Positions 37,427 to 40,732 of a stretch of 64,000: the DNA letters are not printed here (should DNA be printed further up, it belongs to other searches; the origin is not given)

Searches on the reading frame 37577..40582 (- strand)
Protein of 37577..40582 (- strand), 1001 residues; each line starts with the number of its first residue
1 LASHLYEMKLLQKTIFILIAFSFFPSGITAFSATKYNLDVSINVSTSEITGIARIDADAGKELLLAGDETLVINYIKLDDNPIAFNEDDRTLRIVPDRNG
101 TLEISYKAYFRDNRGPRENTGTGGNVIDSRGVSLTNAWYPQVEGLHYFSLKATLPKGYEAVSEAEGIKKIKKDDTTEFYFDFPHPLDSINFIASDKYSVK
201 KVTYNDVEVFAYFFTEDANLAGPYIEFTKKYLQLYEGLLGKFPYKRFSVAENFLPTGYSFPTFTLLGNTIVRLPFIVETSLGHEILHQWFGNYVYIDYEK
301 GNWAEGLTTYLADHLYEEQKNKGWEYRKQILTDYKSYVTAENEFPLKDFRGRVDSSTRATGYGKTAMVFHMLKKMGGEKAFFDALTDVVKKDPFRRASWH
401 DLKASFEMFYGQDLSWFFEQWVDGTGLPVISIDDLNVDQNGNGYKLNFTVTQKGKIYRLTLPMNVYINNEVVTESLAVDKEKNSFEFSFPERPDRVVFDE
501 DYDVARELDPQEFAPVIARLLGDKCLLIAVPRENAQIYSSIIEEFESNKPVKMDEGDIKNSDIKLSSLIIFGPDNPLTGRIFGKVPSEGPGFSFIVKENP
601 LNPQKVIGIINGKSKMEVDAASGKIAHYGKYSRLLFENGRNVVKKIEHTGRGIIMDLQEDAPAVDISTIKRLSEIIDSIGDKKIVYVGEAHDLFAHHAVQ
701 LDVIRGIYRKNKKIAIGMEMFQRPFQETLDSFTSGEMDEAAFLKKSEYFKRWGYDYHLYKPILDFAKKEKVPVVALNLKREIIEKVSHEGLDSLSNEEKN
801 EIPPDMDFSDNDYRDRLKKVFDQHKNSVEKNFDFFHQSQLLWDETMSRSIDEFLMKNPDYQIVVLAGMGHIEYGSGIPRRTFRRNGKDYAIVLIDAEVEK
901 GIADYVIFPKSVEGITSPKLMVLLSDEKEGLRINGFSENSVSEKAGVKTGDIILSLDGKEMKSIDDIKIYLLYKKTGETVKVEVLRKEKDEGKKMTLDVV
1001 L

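Call 77: search_protein_families(library=pfam, max_evalue=0.00001, proteins=[window:37577-40582:-])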
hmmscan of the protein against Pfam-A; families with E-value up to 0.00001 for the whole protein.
window:37577-40582:- (1001 aa): 4 families
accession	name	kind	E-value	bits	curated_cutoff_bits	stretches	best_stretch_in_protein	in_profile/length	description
PF04187.18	Cofac_haem_bdg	-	9.8e-65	218.9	27.7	1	676-880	2-212/213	Haem-binding uptake, Tiki superfamily, ChaN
PF01433.26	Peptidase_M1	-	1.8e-12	47.8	27.7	1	280-421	70-218/218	Peptidase family M1 domain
PF13180.12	PDZ_2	-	6.3e-12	46.1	27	1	922-991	5-74/80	PDZ domain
PF17820.7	PDZ_6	-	1.5e-07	31.5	27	1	937-986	6-54/54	PDZ domain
